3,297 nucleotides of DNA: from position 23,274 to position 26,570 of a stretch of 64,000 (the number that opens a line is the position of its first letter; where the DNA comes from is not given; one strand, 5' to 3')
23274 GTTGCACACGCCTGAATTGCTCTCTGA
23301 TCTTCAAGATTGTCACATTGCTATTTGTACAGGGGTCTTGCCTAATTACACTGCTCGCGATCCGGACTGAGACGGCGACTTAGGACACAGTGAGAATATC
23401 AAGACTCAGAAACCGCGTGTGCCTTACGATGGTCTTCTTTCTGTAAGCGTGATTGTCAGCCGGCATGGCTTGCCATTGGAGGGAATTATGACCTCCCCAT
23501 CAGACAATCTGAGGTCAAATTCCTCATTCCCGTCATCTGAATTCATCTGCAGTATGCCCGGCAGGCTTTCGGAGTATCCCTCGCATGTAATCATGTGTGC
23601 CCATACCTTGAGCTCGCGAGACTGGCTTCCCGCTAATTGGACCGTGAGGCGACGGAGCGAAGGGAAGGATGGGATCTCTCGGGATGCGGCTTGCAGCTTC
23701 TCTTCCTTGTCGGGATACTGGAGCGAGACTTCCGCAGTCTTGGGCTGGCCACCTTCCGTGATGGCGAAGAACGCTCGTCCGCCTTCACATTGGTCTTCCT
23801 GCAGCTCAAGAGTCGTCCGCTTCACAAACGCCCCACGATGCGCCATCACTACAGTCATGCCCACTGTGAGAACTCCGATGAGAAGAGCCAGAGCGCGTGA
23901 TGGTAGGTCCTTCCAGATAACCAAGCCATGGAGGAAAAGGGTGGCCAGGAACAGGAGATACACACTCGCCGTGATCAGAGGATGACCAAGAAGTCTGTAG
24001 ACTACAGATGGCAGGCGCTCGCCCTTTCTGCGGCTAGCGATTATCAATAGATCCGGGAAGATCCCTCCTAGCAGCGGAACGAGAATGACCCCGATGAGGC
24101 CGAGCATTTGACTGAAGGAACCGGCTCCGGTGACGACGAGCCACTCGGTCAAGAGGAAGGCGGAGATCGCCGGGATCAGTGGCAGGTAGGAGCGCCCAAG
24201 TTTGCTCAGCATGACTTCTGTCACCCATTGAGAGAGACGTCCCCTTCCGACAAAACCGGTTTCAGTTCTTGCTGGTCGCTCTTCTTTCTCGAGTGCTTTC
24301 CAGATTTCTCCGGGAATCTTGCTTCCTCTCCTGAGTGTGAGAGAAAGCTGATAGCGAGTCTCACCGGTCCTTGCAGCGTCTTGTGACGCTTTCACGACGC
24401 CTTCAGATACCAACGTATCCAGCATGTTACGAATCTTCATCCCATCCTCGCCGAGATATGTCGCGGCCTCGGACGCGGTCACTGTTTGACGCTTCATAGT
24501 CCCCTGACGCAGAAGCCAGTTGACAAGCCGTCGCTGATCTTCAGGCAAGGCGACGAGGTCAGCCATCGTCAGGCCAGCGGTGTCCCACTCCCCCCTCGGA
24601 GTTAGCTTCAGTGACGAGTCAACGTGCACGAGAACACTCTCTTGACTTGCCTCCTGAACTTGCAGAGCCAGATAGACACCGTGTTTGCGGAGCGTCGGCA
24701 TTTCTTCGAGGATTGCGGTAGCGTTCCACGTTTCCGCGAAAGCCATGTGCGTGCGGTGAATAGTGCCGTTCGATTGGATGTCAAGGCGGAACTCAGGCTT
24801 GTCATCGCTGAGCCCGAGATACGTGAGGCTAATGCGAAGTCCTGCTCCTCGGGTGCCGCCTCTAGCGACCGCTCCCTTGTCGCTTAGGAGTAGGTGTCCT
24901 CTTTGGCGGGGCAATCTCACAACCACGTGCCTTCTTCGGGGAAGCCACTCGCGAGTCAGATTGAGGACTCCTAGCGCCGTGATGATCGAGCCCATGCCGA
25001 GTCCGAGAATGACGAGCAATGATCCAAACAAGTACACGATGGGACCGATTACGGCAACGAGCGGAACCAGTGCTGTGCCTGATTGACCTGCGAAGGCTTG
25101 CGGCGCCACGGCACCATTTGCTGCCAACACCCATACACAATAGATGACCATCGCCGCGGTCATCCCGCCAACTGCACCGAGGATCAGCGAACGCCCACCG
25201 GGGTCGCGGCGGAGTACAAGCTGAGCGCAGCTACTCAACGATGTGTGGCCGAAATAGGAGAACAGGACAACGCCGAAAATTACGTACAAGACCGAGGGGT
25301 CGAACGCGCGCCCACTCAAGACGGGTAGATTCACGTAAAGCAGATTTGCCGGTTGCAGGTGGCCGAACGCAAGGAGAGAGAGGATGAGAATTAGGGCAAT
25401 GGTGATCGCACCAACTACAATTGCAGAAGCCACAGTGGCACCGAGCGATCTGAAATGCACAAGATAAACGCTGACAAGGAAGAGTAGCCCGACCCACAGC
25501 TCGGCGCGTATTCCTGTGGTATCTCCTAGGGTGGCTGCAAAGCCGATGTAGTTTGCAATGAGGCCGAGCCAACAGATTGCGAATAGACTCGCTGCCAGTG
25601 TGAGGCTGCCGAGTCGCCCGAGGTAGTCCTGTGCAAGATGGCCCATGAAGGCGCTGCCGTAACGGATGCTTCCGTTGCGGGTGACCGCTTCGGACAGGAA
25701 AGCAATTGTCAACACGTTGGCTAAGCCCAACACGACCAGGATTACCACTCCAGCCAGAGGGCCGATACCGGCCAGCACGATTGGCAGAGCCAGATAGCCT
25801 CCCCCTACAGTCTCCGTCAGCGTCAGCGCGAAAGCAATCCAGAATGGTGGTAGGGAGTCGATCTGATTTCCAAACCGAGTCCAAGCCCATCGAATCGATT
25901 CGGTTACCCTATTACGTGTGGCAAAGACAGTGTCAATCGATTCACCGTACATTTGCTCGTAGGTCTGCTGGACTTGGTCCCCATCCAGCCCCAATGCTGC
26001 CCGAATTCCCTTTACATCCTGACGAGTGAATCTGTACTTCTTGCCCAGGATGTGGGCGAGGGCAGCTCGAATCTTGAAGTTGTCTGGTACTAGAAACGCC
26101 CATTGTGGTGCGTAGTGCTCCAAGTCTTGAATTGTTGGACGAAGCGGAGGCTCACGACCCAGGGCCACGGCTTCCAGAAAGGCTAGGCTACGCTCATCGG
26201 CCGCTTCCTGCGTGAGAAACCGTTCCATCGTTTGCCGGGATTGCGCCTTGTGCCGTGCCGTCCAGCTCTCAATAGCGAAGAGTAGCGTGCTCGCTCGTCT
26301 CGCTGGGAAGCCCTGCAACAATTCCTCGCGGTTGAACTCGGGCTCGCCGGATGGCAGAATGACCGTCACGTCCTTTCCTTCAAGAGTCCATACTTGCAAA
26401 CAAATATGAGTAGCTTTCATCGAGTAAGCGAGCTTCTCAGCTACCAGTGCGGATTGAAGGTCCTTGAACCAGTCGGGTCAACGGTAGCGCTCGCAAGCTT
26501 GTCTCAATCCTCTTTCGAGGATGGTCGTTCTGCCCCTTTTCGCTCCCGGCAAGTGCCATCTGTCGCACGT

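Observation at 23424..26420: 998-aa chimeric membrane protein fusing an amino-acid-transporter-like core to an internal winged-helix domain and a second TM module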

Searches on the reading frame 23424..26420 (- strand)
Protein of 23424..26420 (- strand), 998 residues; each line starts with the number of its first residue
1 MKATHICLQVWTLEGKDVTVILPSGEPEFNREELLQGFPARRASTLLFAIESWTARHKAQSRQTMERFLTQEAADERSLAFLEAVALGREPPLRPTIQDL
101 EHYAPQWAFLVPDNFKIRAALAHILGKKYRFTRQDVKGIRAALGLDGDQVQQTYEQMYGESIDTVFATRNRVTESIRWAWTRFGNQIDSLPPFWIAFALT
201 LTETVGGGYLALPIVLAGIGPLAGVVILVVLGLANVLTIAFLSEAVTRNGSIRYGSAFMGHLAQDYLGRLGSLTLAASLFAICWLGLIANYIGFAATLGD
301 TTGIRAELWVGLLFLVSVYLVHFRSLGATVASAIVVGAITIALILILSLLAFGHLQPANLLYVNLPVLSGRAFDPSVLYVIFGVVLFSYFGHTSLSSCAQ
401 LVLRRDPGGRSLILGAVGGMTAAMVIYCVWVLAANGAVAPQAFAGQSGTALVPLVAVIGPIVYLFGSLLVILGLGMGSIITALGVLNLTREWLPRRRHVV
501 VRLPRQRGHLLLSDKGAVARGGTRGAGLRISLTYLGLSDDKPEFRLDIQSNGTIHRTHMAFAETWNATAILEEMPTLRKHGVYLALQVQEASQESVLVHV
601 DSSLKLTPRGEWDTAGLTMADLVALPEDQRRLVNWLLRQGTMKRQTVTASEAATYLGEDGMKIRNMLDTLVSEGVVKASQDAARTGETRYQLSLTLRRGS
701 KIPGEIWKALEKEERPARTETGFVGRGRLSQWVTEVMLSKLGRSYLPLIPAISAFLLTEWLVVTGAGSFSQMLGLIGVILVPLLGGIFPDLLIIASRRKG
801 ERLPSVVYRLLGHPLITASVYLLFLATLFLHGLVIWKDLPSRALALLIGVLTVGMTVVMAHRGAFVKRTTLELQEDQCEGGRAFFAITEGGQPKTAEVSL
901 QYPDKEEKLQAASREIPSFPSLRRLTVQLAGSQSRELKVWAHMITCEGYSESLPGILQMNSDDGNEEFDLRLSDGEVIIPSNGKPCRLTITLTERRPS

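Call 6: search_protein_families(library=pfam, proteins=[window:23424-26420:-], max_evalue=1)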
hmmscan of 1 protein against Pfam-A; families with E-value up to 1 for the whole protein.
window:23424-26420:- (998 aa): 5 families
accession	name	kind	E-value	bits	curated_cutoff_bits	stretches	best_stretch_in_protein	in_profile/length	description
PF03222.19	Trp_Tyr_perm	-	2.5e-08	33.9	22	1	196-444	8-248/393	Tryptophan/tyrosine permease family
PF01490.24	Aa_trans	-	0.0005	19.3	25.6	1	193-396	5-213/410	Transmembrane amino acid transporter protein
PF08100.18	Dimerisation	-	0.034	14.4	25.6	1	643-692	37-83/93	O-methyltransferase dimerisation domain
PF16365.12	EutK_C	-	0.14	12.6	27.5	1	643-676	11-44/52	Ethanolamine utilization protein EutK C-terminus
PF18818.7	MPTase-PolyVal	-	0.15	12.6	27.5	1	43-114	45-117/126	Zincin-like metallopeptidase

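Call 7: search_protein_families(library=ncbifam, proteins=[window:23424-26420:-], max_evalue=1)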
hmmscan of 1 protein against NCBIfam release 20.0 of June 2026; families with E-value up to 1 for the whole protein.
window:23424-26420:- (998 aa): 2 families
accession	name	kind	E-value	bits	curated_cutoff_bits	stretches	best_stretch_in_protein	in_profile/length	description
TIGR00837.1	araaP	subfamily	1.6e-08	34.2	350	1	203-445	9-244/381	aromatic amino acid transporter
NF012010.0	PRK15466.1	equivalog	0.098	12.7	218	1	634-678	112-156/166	ethanolamine utilization microcompartment protein EutK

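Call 8: find_homologous_proteins(query=window:23424-26420:-)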
Query window:23424-26420:- (998 aa): 929 proteins with E <= 0.001 among 8000 candidates; the best 120 are listed.
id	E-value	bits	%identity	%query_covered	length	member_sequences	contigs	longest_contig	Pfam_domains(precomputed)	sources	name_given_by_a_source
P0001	0.0e+0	2213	100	100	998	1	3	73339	PF03222.20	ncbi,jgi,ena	-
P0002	0.0e+0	1798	84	98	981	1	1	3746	PF03222.20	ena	-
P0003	0.0e+0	1779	82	98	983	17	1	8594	PF01490.25,PF03222.20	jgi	-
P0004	0.0e+0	1760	82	98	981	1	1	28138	PF03222.20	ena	-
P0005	0.0e+0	1707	79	98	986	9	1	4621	PF01490.25,PF03222.20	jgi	-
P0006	0.0e+0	1644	76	98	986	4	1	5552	PF03222.20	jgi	-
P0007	0.0e+0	1633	75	97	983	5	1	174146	-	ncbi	ncbi:MAG: aromatic amino acid transport family protein [Candidatus Bathyarchaeia archaeon]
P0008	0.0e+0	1624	75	98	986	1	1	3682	PF03222.20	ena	-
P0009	0.0e+0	1597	74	98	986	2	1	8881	PF03222.20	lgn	-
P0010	0.0e+0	1522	83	84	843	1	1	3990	PF03222.20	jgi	-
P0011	0.0e+0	1503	70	97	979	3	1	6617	-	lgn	-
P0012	0.0e+0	1436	84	79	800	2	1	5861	-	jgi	-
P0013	0.0e+0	1158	56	97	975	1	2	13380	PF01490.25,PF03222.20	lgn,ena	-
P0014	0.0e+0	1157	56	97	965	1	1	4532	PF01490.25,PF03222.20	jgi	jgi:amino acid permease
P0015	0.0e+0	1141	56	98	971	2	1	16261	PF01490.25,PF03222.20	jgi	jgi:amino acid permease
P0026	0.0e+0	1078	53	97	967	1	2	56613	PF01490.25,PF03222.20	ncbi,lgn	-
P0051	0.0e+0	1032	52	97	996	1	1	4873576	PF01490.25,PF03222.20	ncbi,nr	ncbi:MAG: hypothetical protein JSV36_03505 [Anaerolineae bacterium]|nr:MAG: hypothetical protein JSV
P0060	0.0e+0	1015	51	97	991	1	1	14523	PF01490.25,PF03222.20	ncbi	-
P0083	1.1e-287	975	50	96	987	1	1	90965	-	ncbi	-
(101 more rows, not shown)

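Call 11: find_encoding_contigs(protein=P0001, flank=10000, max_places=3)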
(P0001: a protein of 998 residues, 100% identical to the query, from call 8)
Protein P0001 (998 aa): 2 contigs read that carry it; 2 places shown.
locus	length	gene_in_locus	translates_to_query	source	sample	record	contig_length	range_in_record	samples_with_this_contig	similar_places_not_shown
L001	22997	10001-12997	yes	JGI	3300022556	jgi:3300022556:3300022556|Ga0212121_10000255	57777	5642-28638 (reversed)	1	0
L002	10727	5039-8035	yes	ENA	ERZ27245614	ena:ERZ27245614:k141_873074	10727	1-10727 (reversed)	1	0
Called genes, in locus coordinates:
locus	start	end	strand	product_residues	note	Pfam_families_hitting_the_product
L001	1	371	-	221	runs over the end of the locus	PF01791:DeoC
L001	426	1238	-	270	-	PF00892:EamA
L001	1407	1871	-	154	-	PF01135:PCMT (weak), PF02353:CMAS (weak), PF00398:RrnaAD (weak), PF08123:DOT1 (weak), PF13847:Methyltransf_31, PF13649:Methyltransf_25 (weak)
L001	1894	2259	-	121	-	PF09921:DUF2153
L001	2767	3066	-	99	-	-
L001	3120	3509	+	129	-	PF02566:OsmC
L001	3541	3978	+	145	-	-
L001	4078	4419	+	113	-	-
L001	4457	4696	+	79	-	-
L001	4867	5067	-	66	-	-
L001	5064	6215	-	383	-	PF00999:Na_H_Exchanger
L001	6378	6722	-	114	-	-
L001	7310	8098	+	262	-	PF07694:5TM-5TMR_LYT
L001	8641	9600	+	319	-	PF04185:Phosphoesterase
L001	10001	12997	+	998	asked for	PF03222:Trp_Tyr_perm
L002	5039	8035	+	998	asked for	PF03222:Trp_Tyr_perm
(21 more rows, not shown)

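Call 14: search_protein_families(library=pfam, alignment_id=A1, max_evalue=0.01)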
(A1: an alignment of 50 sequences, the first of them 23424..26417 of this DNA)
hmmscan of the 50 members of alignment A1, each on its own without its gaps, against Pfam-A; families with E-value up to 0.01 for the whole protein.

A. member 1, window:23424-26417:- (997 aa): 2 families
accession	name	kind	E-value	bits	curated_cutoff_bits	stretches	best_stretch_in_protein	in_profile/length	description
PF03222.19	Trp_Tyr_perm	-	2.5e-08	33.9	22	1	195-443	8-248/393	Tryptophan/tyrosine permease family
PF01490.24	Aa_trans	-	0.0005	19.3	25.6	1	192-395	5-213/410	Transmembrane amino acid transporter protein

B. families by the number of members that match (of 50 scanned): 22 families
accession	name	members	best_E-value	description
PF01490.24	Aa_trans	48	7.2e-11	Transmembrane amino acid transporter protein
PF03222.19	Trp_Tyr_perm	44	4e-16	Tryptophan/tyrosine permease family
PF09339.16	HTH_IclR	32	1.1e-06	IclR helix-turn-helix domain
PF12802.13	MarR_2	14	4.2e-07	MarR family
PF16365.12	EutK_C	8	0.00016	Ethanolamine utilization protein EutK C-terminus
PF08100.18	Dimerisation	7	0.00051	O-methyltransferase dimerisation domain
PF25212.1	HVO_A0114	5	1.1e-05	HVO_A0114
PF24033.1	DUF7342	5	0.00017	Family of unknown function (DUF7342)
PF09012.17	FeoC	3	2.5e-05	FeoC like transcriptional regulator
PF13412.12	HTH_24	2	0.0012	Winged helix-turn-helix DNA-binding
PF19187.6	HTH_PafC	2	0.0055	PafC helix-turn-helix domain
PF03965.22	Penicillinase_R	1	0.0001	Penicillinase repressor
PF03845.19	Spore_permease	1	0.00047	Spore germination protein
PF01978.25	TrmB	1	0.0016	Sugar-specific transcriptional regulator TrmB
PF01022.26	HTH_5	1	0.0018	Bacterial regulatory protein, arsR family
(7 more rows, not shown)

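Call 16: search_solved_structures(query=A1, max_evalue=1)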
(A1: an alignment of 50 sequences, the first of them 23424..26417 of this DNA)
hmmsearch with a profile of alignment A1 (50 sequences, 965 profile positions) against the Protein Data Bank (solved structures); distinct sequences matched with E-value up to 1: 13.
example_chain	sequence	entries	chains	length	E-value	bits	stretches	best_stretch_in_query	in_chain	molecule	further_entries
4y66_A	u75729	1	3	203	0.00077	20.7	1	600-689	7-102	Mnd1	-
3bpx_A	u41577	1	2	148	0.018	16.2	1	599-704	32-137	Transcriptional regulator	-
3bpv_A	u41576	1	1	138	0.018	16.2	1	599-701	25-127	Transcriptional regulator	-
3jw4_A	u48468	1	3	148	0.083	14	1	599-695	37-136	Transcriptional regulator, MarR/EmrR family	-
3tgn_A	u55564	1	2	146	0.12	13.4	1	595-707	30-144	Adc operon repressor AdcR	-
2oqg_A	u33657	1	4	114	0.14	13.3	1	595-664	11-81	Possible transcriptional regulator, ArsR family protein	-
9w4v_A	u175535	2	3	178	0.21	12.6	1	599-652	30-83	Uncharacterized HTH-type transcriptional regulator PH0140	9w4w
7fby_A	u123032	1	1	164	0.23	12.5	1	599-652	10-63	Transcriptional regulatory protein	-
6uvu_A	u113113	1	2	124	0.33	12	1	602-660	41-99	ArsR family transcriptional regulator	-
2qz8_A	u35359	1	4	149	0.35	11.9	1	600-652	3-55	Probable transcriptional regulatory protein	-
2fa5_A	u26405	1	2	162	0.43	11.6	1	608-701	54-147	transcriptional regulator marR/emrR family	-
3e6m_A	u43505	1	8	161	0.96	10.5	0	600-681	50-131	MarR family Transcriptional regulator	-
3i71_A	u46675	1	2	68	0.99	10.4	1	606-652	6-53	Ethanolamine utilization protein eutK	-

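Call 18: find_encoding_contigs(protein=P0051, flank=8000, max_places=1)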
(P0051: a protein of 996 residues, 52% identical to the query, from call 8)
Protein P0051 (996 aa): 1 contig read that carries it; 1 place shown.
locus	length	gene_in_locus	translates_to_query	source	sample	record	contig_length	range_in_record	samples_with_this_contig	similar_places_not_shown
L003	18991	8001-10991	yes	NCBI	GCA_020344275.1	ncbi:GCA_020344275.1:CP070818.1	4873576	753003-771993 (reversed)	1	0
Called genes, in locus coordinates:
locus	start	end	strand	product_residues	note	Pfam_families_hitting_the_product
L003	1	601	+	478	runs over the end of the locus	-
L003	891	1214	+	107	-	PF13828:DUF4190 (weak)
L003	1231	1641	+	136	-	PF10825:DUF2752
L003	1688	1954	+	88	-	-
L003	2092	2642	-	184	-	PF03033:Glyco_transf_28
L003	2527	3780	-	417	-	PF01098:FTSW_RODA_SPOVE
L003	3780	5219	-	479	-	PF21799:MurD-like_N, PF08245:Mur_ligase_M, PF02875:Mur_ligase_C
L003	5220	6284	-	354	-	PF00953:Glycos_transf_4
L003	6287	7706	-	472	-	PF01225:Mur_ligase (weak), PF08245:Mur_ligase_M, PF02875:Mur_ligase_C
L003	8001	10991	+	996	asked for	PF01490:Aa_trans (weak), PF03222:Trp_Tyr_perm (weak)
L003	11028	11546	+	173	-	PF00072:Response_reg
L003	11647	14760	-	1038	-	PF00069:Pkinase, PF07714:PK_Tyr_Ser-Thr, PF14874:PapD-like (faint), PF19190:BACON_2 (faint), PF22076:Cep192_D6 (faint), PF22544:HYDIN_VesB_CFA65-like_Ig (faint)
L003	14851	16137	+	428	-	PF01882:DUF58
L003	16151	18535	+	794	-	PF01841:Transglut_core, PF13559:DUF4129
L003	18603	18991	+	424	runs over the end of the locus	PF09861:Lar_N, PF04015:DUF362 (faint), PF21113:LarA_C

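Call 19: find_encoding_contigs(protein=P0007, flank=8000, max_places=1)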
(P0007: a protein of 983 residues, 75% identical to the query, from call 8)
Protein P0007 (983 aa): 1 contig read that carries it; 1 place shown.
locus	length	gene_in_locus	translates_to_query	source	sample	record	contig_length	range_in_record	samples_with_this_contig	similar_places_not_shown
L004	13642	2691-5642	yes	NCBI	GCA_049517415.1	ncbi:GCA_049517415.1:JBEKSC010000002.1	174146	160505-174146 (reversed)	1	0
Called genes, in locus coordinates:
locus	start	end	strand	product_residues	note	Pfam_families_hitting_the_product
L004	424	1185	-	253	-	PF01656:CbiA, PF10609:ParA, PF13614:AAA_31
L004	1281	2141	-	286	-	PF07694:5TM-5TMR_LYT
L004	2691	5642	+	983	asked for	-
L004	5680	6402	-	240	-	PF00132:Hexapep (faint)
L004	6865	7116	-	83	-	-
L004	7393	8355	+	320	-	PF26233:NicX, PF02073:Peptidase_M29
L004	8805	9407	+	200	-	-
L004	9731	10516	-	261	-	PF00149:Metallophos, PF12850:Metallophos_2 (weak)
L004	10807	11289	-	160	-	PF01451:LMWPc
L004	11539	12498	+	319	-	PF08240:ADH_N, PF00107:ADH_zinc_N, PF13602:ADH_zinc_N_2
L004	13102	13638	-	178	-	PF01949:Endo_dU (faint)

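Call 20: find_encoding_contigs(protein=P0083, flank=8000, max_places=1)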
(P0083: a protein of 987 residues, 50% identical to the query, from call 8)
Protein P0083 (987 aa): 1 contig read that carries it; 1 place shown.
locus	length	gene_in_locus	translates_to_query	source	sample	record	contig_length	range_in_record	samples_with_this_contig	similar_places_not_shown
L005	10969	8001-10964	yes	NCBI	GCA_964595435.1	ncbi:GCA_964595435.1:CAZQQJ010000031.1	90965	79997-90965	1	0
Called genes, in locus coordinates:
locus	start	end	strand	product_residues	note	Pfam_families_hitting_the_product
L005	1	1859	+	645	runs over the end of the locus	PF00664:ABC_membrane, PF00005:ABC_tran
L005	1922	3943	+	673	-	PF00664:ABC_membrane, PF00005:ABC_tran, PF02463:SMC_N (faint)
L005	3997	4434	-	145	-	PF04657:DMT_YdcZ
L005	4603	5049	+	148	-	-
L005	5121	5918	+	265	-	PF00072:Response_reg, PF00486:Trans_reg_C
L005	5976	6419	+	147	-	PF06966:DUF1295, PF04191:PEMT, PF04140:ICMT (weak)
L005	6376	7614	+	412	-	PF00672:HAMP, PF00512:HisKA, PF02518:HATPase_c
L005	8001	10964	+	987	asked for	-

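Call 23: predict_structure(alignment_id=A1)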
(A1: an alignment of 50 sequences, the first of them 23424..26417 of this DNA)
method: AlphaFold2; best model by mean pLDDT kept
length: 997 residues; sequences in the alignment: 50
mean_pLDDT: 74.9   pTM: 0.70
mean pLDDT of the five models: 74.9, 73.3, 71.2, 70.9, 70.3
residues with pLDDT >= 90: 181; 70-90: 506; 50-70: 196; < 50: 114
segments of 3 or more residues with pLDDT < 50: 1-35, 66-71, 323-326, 515-525, 610-622, 640-642, 693-726, 994-997
pLDDT, mean of each block of 10 residues (from residue 1): 26 26 39 54 81 75 48 57 60 80 84 85 88 87 88 88 81 75 75 90 81 87 92 92 87 66 86 87 88 86 85 76 56 85 94 91 70 74 86 75 85 93 95 91 80 90 90 82 73 59 66 46 52 81 78 75 68 62 71 67 58 39 62 64 67 76 81 63 64 38 36 28 42 63 74 87 85 87 90 91 72 87 91 84 91 92 90 79 90 93 91 87 89 87 70 79 71 76 88 48
secondary structure, 60 per line:
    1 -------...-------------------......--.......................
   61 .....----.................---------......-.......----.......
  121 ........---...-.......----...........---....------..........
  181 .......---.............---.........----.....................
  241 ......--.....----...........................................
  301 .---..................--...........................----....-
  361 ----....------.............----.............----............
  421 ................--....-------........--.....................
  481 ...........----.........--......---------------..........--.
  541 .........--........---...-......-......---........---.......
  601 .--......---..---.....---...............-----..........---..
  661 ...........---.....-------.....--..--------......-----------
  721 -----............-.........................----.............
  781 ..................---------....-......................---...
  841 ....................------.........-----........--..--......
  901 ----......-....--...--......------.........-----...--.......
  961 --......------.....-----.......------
elements in order (helices of 4 or more, strands of 3 or more residues): H30-35 H38-65 H70-86 H96-101 H103-109 H114-128 H136-142 H147-157 H161-164 H171-187 H191-203 H207-215 H220-246 H249-253 H258-301 H305-322 H325-351 H356-359 H365-368 H375-387 H392-404 H409-436 H439-442 H450-457 H460-491 E496-504 E507-512 E528-537 E540-549 E552-559 E563-565 H567-572 H574-579 E583-590 E594-601 E604-609 H618-622 H626-640 H648-655 H659-671 E675-679 E687-691 H704-709 H726-737 H739-763 H768-798 H808-811 H813-834 H838-860 E867-875 E881-888 E895-900 E905-910 E912-915 E923-928 E935-943 E949-951 E954-960 E963-968 E975-979 E985-991
